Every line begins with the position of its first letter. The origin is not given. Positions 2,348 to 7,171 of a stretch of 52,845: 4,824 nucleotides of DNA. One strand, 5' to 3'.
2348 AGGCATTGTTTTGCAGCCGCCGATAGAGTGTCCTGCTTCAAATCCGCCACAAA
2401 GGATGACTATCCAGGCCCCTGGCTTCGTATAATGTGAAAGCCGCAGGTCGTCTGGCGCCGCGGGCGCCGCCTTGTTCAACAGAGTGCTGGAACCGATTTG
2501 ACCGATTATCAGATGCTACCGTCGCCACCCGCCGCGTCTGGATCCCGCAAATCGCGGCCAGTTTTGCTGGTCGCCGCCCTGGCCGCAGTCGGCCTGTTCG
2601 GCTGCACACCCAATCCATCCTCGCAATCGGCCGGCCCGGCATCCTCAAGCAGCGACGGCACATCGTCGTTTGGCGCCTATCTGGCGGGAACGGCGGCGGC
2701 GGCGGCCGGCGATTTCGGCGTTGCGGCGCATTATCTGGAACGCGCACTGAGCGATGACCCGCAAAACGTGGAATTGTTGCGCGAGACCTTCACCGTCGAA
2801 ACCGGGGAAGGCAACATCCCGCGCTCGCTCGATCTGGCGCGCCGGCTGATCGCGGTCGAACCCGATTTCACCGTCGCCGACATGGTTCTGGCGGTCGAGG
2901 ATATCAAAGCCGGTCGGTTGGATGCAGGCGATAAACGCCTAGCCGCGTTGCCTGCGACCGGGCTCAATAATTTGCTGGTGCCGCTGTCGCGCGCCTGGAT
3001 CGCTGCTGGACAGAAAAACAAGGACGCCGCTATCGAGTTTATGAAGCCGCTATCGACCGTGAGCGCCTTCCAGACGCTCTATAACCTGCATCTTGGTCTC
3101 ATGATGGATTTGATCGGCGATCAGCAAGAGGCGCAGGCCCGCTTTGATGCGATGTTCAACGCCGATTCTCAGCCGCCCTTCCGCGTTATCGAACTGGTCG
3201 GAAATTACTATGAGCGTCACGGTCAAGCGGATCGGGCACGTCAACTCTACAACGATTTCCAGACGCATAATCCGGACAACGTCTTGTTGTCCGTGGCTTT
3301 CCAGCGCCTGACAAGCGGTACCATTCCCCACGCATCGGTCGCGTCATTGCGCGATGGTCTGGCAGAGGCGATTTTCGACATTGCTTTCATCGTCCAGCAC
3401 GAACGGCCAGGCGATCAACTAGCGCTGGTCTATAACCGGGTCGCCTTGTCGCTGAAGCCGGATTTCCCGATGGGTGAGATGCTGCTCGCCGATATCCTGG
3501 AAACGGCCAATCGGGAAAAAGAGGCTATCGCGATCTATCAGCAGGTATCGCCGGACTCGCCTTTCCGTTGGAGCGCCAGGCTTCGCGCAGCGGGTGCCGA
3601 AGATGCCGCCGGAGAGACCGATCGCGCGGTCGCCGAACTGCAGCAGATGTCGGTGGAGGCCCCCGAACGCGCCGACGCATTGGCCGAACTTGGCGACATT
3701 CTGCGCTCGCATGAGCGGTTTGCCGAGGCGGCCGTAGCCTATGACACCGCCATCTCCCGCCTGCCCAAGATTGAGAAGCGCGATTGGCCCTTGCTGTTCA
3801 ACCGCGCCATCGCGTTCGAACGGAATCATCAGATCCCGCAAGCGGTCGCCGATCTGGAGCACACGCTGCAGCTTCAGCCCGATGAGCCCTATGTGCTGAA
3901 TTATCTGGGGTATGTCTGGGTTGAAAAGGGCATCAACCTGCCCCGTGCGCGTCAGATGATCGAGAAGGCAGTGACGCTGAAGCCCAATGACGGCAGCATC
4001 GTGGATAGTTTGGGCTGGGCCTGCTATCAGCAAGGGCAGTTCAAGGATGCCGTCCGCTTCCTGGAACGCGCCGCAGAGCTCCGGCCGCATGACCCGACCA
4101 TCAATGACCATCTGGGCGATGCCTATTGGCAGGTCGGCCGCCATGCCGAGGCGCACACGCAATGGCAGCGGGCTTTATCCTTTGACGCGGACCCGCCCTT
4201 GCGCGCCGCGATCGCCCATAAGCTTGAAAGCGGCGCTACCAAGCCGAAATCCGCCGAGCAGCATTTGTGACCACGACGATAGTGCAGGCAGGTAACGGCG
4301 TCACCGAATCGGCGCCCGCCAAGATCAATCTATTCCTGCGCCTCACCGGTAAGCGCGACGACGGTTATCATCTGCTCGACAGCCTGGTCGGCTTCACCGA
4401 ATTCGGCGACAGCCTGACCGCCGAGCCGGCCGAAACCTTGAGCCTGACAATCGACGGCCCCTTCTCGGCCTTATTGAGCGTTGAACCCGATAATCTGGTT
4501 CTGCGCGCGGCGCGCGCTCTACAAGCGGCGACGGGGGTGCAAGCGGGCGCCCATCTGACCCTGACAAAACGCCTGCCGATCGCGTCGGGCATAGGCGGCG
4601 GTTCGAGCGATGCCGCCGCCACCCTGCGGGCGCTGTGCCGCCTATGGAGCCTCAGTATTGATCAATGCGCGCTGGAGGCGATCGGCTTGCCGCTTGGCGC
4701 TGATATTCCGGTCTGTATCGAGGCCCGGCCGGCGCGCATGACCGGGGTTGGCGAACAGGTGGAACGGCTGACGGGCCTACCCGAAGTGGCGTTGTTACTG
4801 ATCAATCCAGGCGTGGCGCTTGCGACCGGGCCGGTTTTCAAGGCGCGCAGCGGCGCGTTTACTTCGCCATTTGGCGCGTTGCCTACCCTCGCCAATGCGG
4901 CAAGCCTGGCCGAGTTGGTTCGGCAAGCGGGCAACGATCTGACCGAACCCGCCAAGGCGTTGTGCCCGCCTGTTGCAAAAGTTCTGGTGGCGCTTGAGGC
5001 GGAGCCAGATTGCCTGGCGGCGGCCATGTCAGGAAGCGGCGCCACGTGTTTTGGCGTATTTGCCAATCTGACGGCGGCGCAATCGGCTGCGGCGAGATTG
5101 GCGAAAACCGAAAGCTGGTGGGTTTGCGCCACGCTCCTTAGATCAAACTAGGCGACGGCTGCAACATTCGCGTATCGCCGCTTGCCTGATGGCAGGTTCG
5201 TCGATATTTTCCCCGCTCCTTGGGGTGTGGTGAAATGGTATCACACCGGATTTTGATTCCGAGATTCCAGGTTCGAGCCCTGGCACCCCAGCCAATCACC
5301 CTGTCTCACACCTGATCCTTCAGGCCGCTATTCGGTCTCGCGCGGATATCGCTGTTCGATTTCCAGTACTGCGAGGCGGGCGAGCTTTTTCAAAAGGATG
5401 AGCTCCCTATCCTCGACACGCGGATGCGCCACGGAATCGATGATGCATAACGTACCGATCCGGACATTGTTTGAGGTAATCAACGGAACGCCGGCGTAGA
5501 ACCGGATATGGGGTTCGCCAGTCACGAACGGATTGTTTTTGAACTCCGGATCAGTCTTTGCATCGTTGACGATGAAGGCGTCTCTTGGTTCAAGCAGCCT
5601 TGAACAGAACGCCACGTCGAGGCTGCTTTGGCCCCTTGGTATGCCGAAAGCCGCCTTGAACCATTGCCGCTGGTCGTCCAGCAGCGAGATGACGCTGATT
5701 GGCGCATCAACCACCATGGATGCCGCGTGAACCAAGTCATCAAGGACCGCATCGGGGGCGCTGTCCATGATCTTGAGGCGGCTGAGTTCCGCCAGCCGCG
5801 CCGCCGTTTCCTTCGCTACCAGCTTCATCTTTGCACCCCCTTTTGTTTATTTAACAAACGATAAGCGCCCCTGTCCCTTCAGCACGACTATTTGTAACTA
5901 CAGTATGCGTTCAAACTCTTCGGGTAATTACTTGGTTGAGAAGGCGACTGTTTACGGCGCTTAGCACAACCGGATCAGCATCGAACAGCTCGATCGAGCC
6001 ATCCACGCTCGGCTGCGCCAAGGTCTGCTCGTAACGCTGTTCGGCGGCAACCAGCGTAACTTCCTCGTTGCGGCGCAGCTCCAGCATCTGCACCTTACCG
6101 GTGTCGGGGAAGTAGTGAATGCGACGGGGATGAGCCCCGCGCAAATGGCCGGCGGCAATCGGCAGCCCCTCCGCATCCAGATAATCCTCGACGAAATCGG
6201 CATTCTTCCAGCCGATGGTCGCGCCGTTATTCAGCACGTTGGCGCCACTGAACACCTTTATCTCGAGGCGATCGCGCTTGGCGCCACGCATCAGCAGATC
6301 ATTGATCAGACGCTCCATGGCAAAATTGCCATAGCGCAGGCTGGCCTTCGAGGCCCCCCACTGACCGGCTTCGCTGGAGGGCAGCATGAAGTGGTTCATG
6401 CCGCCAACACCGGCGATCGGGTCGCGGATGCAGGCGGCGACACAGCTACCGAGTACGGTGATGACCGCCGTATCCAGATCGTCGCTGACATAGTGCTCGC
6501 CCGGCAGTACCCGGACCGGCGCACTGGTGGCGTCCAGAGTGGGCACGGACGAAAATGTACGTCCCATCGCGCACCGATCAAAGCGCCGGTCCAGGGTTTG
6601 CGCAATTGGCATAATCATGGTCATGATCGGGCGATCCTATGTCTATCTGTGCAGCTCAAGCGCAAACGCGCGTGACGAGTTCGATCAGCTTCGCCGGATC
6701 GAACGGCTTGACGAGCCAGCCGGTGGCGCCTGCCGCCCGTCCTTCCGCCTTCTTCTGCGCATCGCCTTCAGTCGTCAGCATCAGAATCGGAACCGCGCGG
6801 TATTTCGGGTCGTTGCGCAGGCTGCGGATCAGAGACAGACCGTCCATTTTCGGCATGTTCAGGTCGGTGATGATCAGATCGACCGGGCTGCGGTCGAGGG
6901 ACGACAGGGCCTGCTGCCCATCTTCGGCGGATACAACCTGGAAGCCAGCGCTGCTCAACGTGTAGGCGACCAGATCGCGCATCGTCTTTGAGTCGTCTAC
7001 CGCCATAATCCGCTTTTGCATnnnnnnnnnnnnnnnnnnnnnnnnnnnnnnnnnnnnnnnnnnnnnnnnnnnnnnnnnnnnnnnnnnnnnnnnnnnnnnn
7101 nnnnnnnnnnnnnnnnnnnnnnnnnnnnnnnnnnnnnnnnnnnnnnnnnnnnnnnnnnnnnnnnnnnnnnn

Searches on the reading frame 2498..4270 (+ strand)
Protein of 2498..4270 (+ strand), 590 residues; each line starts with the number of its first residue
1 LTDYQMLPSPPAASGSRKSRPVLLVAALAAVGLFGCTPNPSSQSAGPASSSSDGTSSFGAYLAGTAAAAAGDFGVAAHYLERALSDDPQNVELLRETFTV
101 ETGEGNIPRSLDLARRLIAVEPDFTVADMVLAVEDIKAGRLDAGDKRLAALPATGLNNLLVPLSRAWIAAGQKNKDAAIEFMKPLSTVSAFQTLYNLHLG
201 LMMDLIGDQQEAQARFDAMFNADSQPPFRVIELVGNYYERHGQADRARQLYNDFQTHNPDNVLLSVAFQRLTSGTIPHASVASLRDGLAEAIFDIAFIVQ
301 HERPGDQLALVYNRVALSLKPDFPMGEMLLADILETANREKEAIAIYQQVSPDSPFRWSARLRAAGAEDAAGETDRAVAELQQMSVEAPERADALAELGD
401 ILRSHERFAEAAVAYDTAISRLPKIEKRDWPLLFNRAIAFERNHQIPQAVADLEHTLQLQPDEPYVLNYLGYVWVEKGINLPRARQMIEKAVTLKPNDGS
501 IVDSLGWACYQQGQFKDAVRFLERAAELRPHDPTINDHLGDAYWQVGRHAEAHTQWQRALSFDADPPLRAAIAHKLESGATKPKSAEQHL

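Call 40: search_protein_families(library=pfam, proteins=[window:2498-4270:+])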
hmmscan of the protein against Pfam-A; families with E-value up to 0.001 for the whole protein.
window:2498-4270:+ (590 aa): 21 families
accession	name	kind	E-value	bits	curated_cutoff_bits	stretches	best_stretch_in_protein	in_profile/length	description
PF07719.23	TPR_2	-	2e-28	96.5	27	1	505-532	7-34/34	Tetratricopeptide repeat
PF13428.12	TPR_14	-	2.3e-24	83.8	23.5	0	504-536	6-38/44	Tetratricopeptide repeat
PF14559.12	TPR_19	-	1.2e-22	80.4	25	1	511-573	3-66/68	Tetratricopeptide repeat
PF13432.12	TPR_16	-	5.7e-22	78.2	32.7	1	505-564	3-60/65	Tetratricopeptide repeat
PF00515.34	TPR_1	-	8.3e-18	63.8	27.8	1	505-532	7-34/34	Tetratricopeptide repeat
PF13414.12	TPR_11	-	1.5e-15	57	26.8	1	508-547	3-42/42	TPR repeat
PF13181.12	TPR_8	-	2.1e-15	55.9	25.7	0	505-531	7-33/34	Tetratricopeptide repeat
PF13424.12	TPR_12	-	1.1e-13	51.6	30.1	0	496-529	42-75/77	Tetratricopeptide repeat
PF13371.12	TPR_9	-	3.7e-11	43.3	35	1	481-535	11-65/73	Tetratricopeptide repeat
PF13431.12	TPR_17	-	2.5e-10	40.2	24.4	0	426-450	9-33/34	Tetratricopeptide repeat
PF09976.15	TPR_21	-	4e-10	40.2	25.5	1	327-424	79-178/193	Tetratricopeptide repeat-like domain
PF13176.12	TPR_7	-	4.3e-08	33.1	27.9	0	504-532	4-32/36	Tetratricopeptide repeat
PF23914.1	TPR_CcmH_CycH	-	5.8e-08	33.2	42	1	443-532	63-154/158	Cytochrome c-type biogenesis protein H TPR domain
PF13429.12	TPR_15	-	1.3e-06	28.5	26.2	1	427-577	110-259/280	Tetratricopeptide repeat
PF13174.12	TPR_6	-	2.1e-06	28.5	26.3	0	237-260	9-32/33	Tetratricopeptide repeat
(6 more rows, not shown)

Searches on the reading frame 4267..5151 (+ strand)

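Call 28: search_protein_families(library=ncbifam, proteins=[window:4267-5151:+], max_evalue=0.01)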
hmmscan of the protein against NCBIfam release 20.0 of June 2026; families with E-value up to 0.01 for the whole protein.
window:4267-5151:+ (294 aa): 10 families
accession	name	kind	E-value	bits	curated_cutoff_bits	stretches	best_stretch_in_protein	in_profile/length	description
NF011202.0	PRK14608.1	equivalog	2.5e-101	338.9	204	1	9-292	7-293/294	4-(cytidine 5'-diphospho)-2-C-methyl-D-erythritol kinase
TIGR00154.1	ispE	equivalog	1.1e-49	169.6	138.7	1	13-272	4-265/294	4-(cytidine 5'-diphospho)-2-C-methyl-D-erythritol kinase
NF002870.0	PRK03188.1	equivalog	1.2e-43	149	286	1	10-282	9-287/310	4-(cytidine 5'-diphospho)-2-C-methyl-D-erythritol kinase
NF011205.0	PRK14611.1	equivalog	2.4e-27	96.1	364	1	16-272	6-258/275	4-(cytidine 5'-diphospho)-2-C-methyl-D-erythritol kinase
NF003216.0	PRK04181.1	equivalog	4.2e-23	82.4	191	1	16-264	5-253/257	4-(cytidine 5'-diphospho)-2-C-methyl-D-erythritol kinase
NF011207.0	PRK14613.1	equivalog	1.4e-15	57.3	359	2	94-204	93-201/297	4-(cytidine 5'-diphospho)-2-C-methyl-D-erythritol kinase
NF002288.1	PRK01212.1-4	equivalog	1.2e-08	34.4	194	1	42-136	21-118/303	homoserine kinase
TIGR00191.1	thrB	equivalog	7.5e-08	31.6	168.25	1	51-133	36-119/304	homoserine kinase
NF004568.0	PRK05905.1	equivalog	1.5e-07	31.4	321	1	86-191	81-185/261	4-(cytidine 5'-diphospho)-2-C-methyl-D-erythritol kinase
NF003036.0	PRK03926.1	equivalog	0.0074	15.4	403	0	80-140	62-121/302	mevalonate kinase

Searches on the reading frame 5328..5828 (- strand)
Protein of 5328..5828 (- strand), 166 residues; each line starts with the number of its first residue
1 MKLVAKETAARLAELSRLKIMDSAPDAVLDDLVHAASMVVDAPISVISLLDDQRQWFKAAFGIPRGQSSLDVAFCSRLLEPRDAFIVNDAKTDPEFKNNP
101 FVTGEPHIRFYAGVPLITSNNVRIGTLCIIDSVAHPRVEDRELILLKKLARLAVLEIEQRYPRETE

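Call 10: search_protein_families(library=pfam, proteins=[window:5328-5828:-])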
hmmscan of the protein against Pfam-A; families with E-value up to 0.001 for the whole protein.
window:5328-5828:- (166 aa): 3 families
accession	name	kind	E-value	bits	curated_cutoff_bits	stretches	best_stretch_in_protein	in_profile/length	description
PF01590.32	GAF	-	5.1e-13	50.1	22.4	1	25-157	2-133/133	GAF domain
PF13185.12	GAF_2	-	3e-10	40.9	28.6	1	25-155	4-133/136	GAF domain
PF13492.12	GAF_3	-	8.4e-06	26.7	27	1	25-159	2-129/129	GAF domain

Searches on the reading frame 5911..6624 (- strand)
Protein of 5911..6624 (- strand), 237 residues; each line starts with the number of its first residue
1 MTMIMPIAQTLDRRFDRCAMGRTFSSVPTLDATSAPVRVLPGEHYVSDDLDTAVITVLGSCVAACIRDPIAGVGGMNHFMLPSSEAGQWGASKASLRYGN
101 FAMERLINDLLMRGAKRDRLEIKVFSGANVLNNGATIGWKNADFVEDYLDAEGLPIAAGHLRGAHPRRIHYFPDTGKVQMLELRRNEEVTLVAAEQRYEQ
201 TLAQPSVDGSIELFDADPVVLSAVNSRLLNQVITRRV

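Call 10: search_protein_families(library=pfam, proteins=[window:5911-6624:-])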
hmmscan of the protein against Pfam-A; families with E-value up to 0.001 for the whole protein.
window:5911-6624:- (237 aa): 1 family
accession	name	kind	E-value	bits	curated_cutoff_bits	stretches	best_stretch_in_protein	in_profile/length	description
PF03975.18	CheD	-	1.2e-25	90.2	25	1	80-180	1-106/108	CheD chemotactic sensory transduction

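Call 28: search_protein_families(library=ncbifam, proteins=[window:5911-6624:-], max_evalue=0.01)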
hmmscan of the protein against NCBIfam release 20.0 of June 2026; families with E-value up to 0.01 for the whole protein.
window:5911-6624:- (237 aa): 9 families
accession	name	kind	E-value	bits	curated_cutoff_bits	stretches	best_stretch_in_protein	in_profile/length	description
NF010013.0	PRK13487.1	equivalog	1.8e-63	213.6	223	1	36-214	25-201/201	chemoreceptor glutamine deamidase CheD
NF010014.0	PRK13489.1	equivalog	1.2e-58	199.1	290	1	35-216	19-203/238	chemoreceptor glutamine deamidase CheD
NF010019.0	PRK13497.1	equivalog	4.8e-46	156.8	313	1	31-214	4-184/184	chemoreceptor glutamine deamidase CheD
NF010016.0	PRK13493.1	equivalog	1.7e-39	135.9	369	1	36-214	43-226/227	chemoreceptor glutamine deamidase CheD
NF041119.1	CheD_Thtga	equivalog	2.2e-26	93.1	240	1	42-191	8-157/160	chemoreceptor glutamine deamidase/glutamate methylesterase CheD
NF010018.0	PRK13495.1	equivalog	9.9e-25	87.6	243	1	42-190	9-155/159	chemoreceptor glutamine deamidase CheD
NF010017.0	PRK13494.1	equivalog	7e-21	74.5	285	1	39-178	16-152/163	chemoreceptor glutamine deamidase CheD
NF010020.0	PRK13498.1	equivalog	1.4e-14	54.4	236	1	37-133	10-102/168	chemoreceptor glutamine deamidase CheD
NF010015.0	PRK13490.1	equivalog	1.9e-14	54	251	1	54-180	22-152/162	chemoreceptor glutamine deamidase CheD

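Call 31: find_homologous_proteins(query=window:5911-6624:-, max_evalue=1e-30)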
Query window:5911-6624:- (237 aa): 7373 proteins with E <= 1e-30 among 8000 candidates; the best 120 are listed.
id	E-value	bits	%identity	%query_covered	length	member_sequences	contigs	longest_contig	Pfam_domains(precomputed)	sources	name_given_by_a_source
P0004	6.6e-151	518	98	100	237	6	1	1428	PF03975.19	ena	-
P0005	1.4e-112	393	74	99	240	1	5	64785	PF03975.19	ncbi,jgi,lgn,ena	jgi:chemotaxis protein CheD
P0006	1.5e-79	285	64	86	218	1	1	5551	PF03975.19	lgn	-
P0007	2.6e-78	281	68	77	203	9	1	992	PF03975.19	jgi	-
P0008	1.7e-75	272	60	89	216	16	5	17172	PF03975.19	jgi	-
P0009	2.8e-75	271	65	79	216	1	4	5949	PF03975.19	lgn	-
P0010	2.6e-73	264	64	79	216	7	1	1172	PF03975.19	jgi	jgi:chemotaxis protein CheD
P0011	8.0e-73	263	64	76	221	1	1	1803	PF03975.19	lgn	-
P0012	1.7e-72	262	61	83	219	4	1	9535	PF03975.19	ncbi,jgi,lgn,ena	jgi:chemotaxis protein CheD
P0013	1.7e-72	262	63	79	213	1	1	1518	PF03975.19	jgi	jgi:chemotaxis protein CheD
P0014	1.8e-72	262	64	79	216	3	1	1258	PF03975.19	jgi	jgi:chemotaxis protein CheD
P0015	2.9e-72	261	64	79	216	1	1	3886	PF03975.19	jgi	jgi:chemotaxis protein CheD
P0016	3.5e-72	261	64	79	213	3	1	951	PF03975.19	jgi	jgi:chemotaxis protein CheD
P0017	5.0e-72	260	62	79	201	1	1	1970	PF03975.19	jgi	jgi:chemotaxis protein CheD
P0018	6.8e-72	260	66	76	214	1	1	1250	PF03975.19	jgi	jgi:chemotaxis protein CheD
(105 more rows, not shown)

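Call 32: find_encoding_contigs(protein=P0005, flank=10000, max_places=6)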
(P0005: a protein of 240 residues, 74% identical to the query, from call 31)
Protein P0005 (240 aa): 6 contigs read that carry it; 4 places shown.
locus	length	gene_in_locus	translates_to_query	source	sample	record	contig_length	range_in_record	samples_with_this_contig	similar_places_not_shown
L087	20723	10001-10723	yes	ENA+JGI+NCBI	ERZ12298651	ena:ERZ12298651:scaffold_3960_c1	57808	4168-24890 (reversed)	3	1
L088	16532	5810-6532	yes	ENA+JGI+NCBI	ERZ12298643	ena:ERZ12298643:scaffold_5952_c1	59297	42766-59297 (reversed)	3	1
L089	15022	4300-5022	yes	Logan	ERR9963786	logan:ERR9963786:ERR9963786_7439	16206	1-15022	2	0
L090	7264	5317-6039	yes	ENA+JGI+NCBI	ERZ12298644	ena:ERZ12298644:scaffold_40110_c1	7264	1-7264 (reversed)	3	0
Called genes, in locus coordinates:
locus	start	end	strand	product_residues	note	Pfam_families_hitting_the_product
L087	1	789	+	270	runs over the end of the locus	-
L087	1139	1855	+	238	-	-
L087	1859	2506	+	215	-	-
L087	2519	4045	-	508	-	PF01546:Peptidase_M20, PF07687:M20_dimer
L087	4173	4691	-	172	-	PF05229:SCPU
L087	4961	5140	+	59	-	-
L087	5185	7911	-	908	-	PF03924:CHASE, PF00989:PAS, PF08448:PAS_4, PF13426:PAS_9, PF08447:PAS_3, PF00512:HisKA (weak), PF02518:HATPase_c, PF00072:Response_reg, +1 more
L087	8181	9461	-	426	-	PF00072:Response_reg, PF00563:EAL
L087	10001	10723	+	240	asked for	PF03975:CheD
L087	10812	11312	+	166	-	PF01590:GAF, PF13185:GAF_2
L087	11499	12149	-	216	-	-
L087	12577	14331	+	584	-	PF00672:HAMP (weak), PF02518:HATPase_c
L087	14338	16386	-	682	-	PF07715:Plug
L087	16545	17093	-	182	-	-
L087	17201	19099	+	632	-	PF00672:HAMP, PF00015:MCPsignal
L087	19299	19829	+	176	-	-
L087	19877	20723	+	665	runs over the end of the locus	PF07715:Plug, PF00593:TonB_dep_Rec_b-barrel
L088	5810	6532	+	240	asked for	PF03975:CheD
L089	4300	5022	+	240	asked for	PF03975:CheD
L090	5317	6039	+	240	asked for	PF03975:CheD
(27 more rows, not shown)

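Call 75: find_encoding_contigs(protein=P0008, flank=8000, max_places=2)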
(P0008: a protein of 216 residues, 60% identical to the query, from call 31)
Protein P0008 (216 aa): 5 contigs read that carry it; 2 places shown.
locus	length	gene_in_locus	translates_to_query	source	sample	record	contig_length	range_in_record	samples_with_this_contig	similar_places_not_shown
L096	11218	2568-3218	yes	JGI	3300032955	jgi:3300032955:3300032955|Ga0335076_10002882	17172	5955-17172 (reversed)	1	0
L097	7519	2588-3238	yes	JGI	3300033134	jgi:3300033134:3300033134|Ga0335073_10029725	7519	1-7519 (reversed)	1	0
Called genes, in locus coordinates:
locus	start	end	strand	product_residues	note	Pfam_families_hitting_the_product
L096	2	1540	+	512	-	?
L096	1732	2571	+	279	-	PF03705:CheR_N, PF01739:CheR, PF13489:Methyltransf_23 (weak), PF08242:Methyltransf_12 (faint), PF13649:Methyltransf_25 (faint)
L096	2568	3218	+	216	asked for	PF03975:CheD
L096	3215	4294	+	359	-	PF00072:Response_reg, PF01339:CheB_methylest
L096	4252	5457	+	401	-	PF00015:MCPsignal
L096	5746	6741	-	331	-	PF04909:Amidohydro_2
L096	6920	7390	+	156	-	-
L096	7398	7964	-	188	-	PF03413:PepSY (faint)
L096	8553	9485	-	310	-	PF01557:FAA_hydrolase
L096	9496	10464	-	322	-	PF00753:Lactamase_B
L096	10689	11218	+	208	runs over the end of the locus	PF00857:Isochorismatase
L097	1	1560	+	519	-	?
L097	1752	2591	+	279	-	PF03705:CheR_N, PF01739:CheR, PF13489:Methyltransf_23 (weak), PF08242:Methyltransf_12 (faint), PF13649:Methyltransf_25 (faint)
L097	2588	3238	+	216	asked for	PF03975:CheD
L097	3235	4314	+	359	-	PF00072:Response_reg, PF01339:CheB_methylest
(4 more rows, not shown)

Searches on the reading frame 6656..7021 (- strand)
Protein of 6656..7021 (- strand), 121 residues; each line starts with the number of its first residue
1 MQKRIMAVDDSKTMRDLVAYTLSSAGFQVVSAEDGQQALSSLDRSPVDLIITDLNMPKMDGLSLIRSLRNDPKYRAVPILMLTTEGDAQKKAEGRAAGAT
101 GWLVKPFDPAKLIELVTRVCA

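Call 10: search_protein_families(library=pfam, proteins=[window:6656-7021:-])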
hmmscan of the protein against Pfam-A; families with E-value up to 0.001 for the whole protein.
window:6656-7021:- (121 aa): 1 family
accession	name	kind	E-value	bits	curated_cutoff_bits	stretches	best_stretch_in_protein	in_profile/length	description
PF00072.30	Response_reg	-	9.3e-30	103.5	30.2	1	5-116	1-110/111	Response regulator receiver domain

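Call 15: find_encoding_contigs(protein=window:6656-7021:-, flank=10000, max_places=10)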
Protein window:6656-7021:- (121 aa): 3 contigs read that carry it; 3 places shown.
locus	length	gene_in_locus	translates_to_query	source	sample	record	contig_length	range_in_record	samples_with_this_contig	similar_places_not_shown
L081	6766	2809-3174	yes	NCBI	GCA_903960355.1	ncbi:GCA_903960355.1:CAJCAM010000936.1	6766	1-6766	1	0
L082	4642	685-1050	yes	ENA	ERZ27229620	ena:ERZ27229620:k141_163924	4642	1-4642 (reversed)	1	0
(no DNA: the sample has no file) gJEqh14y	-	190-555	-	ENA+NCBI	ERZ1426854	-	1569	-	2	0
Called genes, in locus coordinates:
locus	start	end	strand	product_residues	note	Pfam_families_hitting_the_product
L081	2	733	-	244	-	?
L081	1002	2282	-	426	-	PF00072:Response_reg, PF00563:EAL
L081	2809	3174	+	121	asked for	PF00072:Response_reg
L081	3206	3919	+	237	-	PF03975:CheD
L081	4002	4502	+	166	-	PF01590:GAF, PF13185:GAF_2, PF13492:GAF_3 (weak)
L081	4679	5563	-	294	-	PF00288:GHMP_kinases_N, PF08544:GHMP_kinases_C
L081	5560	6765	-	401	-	?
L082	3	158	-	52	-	?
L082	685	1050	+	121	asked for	PF00072:Response_reg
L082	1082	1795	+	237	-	PF03975:CheD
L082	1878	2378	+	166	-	PF01590:GAF, PF13185:GAF_2, PF13492:GAF_3 (weak)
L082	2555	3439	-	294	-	PF00288:GHMP_kinases_N, PF08544:GHMP_kinases_C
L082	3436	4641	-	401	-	?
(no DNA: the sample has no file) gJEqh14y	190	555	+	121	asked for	PF00072:Response_reg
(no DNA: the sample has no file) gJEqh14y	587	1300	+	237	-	PF03975:CheD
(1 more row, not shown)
